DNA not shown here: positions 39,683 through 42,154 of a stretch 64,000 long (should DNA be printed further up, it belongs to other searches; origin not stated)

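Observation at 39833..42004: Fusion of an extracellular NHL propeller and TPR segment to a Yip1-like polytopic membrane domain, embedded inside an ABC importer operon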

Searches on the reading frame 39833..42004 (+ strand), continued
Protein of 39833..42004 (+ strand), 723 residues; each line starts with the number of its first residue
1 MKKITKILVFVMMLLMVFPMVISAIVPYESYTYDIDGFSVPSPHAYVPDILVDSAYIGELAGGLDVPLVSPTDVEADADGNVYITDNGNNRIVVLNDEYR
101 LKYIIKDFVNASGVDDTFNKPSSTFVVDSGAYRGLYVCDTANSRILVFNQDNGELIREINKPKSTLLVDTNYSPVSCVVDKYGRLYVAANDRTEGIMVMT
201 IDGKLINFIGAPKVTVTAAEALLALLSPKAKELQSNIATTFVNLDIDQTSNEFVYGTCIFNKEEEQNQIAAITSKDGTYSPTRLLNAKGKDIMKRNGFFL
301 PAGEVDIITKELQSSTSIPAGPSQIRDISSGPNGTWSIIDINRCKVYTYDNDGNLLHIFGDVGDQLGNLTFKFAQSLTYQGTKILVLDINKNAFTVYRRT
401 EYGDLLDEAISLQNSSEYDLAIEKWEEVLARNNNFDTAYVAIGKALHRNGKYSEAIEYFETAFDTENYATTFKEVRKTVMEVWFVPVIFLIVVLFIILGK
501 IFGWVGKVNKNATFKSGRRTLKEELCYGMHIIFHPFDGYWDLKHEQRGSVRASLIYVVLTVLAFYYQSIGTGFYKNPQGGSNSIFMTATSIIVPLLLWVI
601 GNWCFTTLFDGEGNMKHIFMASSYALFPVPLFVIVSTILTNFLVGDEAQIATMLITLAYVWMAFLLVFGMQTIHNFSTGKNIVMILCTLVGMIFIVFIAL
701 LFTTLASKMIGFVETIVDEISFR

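Call 17: search_solved_structures(query=A1, max_evalue=1)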
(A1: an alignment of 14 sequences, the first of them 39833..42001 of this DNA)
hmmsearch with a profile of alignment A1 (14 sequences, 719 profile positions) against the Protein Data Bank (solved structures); distinct sequences matched with E-value up to 1: 108 (the best 60 are shown).
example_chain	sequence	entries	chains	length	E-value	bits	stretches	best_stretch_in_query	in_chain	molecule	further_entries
3wwa_A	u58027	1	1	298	3.4e-27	98.2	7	62-92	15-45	Pizza7H protein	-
9qhb_A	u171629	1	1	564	1.7e-26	95.9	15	408-463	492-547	Engineered tetratricopeptide repeat protein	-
6qsd_A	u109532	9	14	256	1.8e-26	95.8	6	62-92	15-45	Pizza6S | Pizza6-S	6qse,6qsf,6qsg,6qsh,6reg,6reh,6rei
6f0t_A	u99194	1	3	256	1.9e-26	95.7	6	62-92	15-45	Pizza6-SFW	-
6rej_A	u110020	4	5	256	2.5e-25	92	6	62-92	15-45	Pizza6-SH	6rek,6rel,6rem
6ren_A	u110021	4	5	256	4.6e-25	91.1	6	62-90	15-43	3fPizza6-SH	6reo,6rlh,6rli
7zpw_A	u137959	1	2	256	4.9e-25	91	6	62-92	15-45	Pizza6-TSK-TSH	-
7zpz_A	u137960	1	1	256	3e-24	88.4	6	62-92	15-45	Pizza6-TSR-TSH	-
7zqg_A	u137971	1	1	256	6.5e-24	87.3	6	62-92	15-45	Pizza6-KSH-TSH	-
6f0s_A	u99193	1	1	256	7.1e-24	87.2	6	62-92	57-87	Pizza6-SYW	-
3ww9_A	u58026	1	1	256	1.3e-23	86.3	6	62-92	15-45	pizza6 protein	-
7zph_A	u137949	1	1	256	1.5e-23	86.2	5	62-92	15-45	Pizza6-TNK-RSH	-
7zq2_A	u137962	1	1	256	2e-23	85.7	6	62-92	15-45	Pizza6-RSH-TSH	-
7zcj_A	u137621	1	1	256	7.5e-23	83.8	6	62-92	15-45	Pizza6-TNH-TSH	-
6i38_A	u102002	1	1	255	1.9e-21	79.1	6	62-92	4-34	nv2Pizza6-AYW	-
1rwi_B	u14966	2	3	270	6.8e-12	47.6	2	62-98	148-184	Serine/threonine-protein kinase pknD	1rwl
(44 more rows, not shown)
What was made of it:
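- On NHL-repeat beta-propeller (Pfam PF01436): A family profile hits PknD, TRIM and Pizza NHL domains, best E 3.4e-27 (call 17).
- On Tetratricopeptide repeat: The region aligns to consensus-TPR structures at aa 408-463 (call 17).
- Closest known: PknD extracellular sensor domain. Same: PknD (1rwi) and its designed derivatives (Pizza) are among the best sequence-profile hits (call 17).
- An NHL propeller serves as the extracellular domain of the receptor kinase PknD, which is among the sequence hits (1rwi, call 17).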

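Call 28: predict_structure(alignment_id=A2)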
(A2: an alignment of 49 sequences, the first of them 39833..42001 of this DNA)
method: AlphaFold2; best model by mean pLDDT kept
length: 723 residues; sequences in the alignment: 49
mean_pLDDT: 77.0   pTM: 0.66
mean pLDDT of the five models: 77.0, 76.0, 75.3, 72.7, 68.9
residues with pLDDT >= 90: 130; 70-90: 399; 50-70: 145; < 50: 49
segments of 3 or more residues with pLDDT < 50: 22-26, 213-220, 230-236, 297-299, 301-303, 306-316, 678-680, 721-723
pLDDT, mean of each block of 10 residues (from residue 1): 72 66 53 59 84 81 76 93 94 92 90 89 90 92 92 89 64 88 89 81 82 45 54 51 88 86 77 72 82 62 46 50 84 88 83 79 70 88 91 90 91 89 91 82 88 87 78 78 75 79 82 73 84 82 82 90 84 62 77 83 71 80 88 81 60 75 80 61 51 56 62 56 42
secondary structure, 60 per line:
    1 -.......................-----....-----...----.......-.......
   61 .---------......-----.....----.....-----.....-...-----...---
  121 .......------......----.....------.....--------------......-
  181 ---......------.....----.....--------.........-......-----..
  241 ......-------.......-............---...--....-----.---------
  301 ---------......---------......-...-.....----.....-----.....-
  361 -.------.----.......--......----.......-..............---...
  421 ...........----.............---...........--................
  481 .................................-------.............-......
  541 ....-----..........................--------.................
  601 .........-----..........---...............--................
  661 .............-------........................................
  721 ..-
elements in order (helices of 4 or more, strands of 3 or more residues): H2-24 E30-33 E39-41 E46-52 H54-61 E71-76 E82-86 E91-95 E101-105 E107-109 E115-117 E121-127 E134-139 E144-148 E155-159 E174-179 E184-189 E196-200 E205-209 H218-226 H228-233 E239-246 E254-260 H262-273 E282-285 H310-315 E325-330 E336-340 E345-349 E355-359 E374-380 E383-388 E393-399 H401-414 H418-431 H436-448 H452-462 H465-513 H521-533 H535-544 H550-575 H584-609 H615-624 H628-642 H645-673 H681-722
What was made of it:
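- On NHL-repeat beta-propeller (Pfam PF01436): The AF2 strand pattern shows six blades (call 28).
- On Tetratricopeptide repeat: There are four helices at 401-462 (call 28), so only about two repeats.
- Checked: The AlphaFold2 model has pLDDT 77 and pTM 0.66 (call 28).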

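Call 32: fold_search(model_id=the predicted structure, library=pdb)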
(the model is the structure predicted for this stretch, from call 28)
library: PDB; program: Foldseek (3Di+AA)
matches with E <= 10: 1231; with E <= 0.001: 179
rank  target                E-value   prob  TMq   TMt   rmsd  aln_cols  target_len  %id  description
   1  8j72_B                4.0e-13  1.00  0.31  0.75   6.3       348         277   15  Crystal structure of mammalian Trim71 in complex with lncRNA Trincr1 (released 2024-03-06)
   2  8j72_A                5.7e-13  1.00  0.31  0.76   5.8       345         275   16  Crystal structure of mammalian Trim71 in complex with lncRNA Trincr1 (released 2024-03-06)
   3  6xg7                  4.7e-12  1.00  0.32  0.75   4.9       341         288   15  1.3 A Resolution Structure of the of the NHL Repeat Region of D. melanogaster Thin (released 2020-12-16)
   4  6fq3_A                4.7e-12  1.00  0.32  0.57   8.0       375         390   15  Crystal structure of Danio rerio Lin41 filamin-NHL domains in complex with lin-29A 5'UTR 13mer RNA (released 2018-05-09)
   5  6d69                  5.2e-12  1.00  0.32  0.75   4.9       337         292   16  Crystal Structure of the NHL Repeat Region of D. melanogaster Thin (released 2019-04-24)
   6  6fpt_A                9.0e-12  1.00  0.31  0.55   5.4       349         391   15  Crystal structure of Danio rerio Lin41 filamin-NHL domains (released 2018-05-09)
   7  9jur                  1.0e-11  1.00  0.31  0.76   5.0       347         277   16  Crystal Structure of NHL domain of human E3 ubiquitin-protein ligase TRIM71 (released 2025-04-30)
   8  7qrx_A                1.1e-11  1.00  0.31  0.75   5.2       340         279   16  Crystal structure of NHL domain of TRIM71 (released 2022-05-04)
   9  6fpt_B                1.6e-11  1.00  0.32  0.57   7.7       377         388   15  Crystal structure of Danio rerio Lin41 filamin-NHL domains (released 2018-05-09)
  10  1q7f_B                2.1e-11  1.00  0.32  0.76   4.5       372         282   13  Brain Tumor NHL domain (released 2003-10-21)
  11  7b96_A                2.1e-11  1.00  0.30  0.71   5.2       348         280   14  NHL domain of human TRIM2 (released 2022-01-12)
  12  4zlr_B                2.9e-11  1.00  0.31  0.74   4.7       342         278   13  Structure of the Brat-NHL domain bound to consensus RNA motif (released 2015-11-11)
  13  7qrv_A                5.5e-11  1.00  0.30  0.73   5.0       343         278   14  Crystal structure of NHL domain of TRIM2 (full C-terminal) (released 2022-05-04)
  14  4zlr_A                1.7e-10  1.00  0.32  0.78   4.6       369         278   13  Structure of the Brat-NHL domain bound to consensus RNA motif (released 2015-11-11)
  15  7qrv_D                1.7e-10  1.00  0.29  0.70   4.8       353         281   12  Crystal structure of NHL domain of TRIM2 (full C-terminal) (released 2022-05-04)
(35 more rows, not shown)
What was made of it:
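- On NHL-repeat beta-propeller (Pfam PF01436): Foldseek against TRIM71, Thin and Brat NHL domains gives E 4e-13 to 1e-10 with target-normalised TM-score 0.70-0.78 (call 32).
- Checked: Foldseek places the ectodomain with NHL propellers such as TRIM71, Brat, Thin and PknD-derived Pizza, with E down to 4e-13 and TM-score about 0.75 normalised to the target (call 32).
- Foldseek hits include virginiamycin B lyase at E about 1e-10 (call 32). The top structural matches are non-enzymatic NHL domains (call 32).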

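Call 90: list_cluster_members(proteins=[window:39833-42001:+, window:34668-37751:+])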
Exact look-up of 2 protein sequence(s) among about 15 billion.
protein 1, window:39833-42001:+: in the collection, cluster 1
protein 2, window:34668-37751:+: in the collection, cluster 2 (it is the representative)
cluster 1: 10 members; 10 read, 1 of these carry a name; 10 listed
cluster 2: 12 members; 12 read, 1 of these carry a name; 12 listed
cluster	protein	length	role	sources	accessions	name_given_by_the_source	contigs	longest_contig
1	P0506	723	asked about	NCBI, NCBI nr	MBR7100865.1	MAG: YIP1 family protein [Clostridia bacterium] | YIP1 family protein [Clostridia bacterium]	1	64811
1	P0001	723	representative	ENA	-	-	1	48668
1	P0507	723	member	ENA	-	-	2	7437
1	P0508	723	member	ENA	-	-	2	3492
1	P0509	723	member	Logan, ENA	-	-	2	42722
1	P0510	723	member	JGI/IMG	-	-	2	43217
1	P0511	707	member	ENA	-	-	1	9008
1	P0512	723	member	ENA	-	-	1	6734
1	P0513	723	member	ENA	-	-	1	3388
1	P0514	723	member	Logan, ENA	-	-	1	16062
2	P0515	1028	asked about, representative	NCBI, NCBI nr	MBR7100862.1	MAG: extracellular solute-binding protein [Clostridia bacterium] | extracellular solute-binding protein [Clostridia bacterium]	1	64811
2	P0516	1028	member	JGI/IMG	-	-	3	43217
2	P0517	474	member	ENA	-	-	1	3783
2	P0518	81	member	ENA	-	-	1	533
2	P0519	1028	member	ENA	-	-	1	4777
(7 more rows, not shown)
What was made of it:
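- The identical protein is found on contigs from several sources, namely NCBI, ENA, JGI and Logan (call 90).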
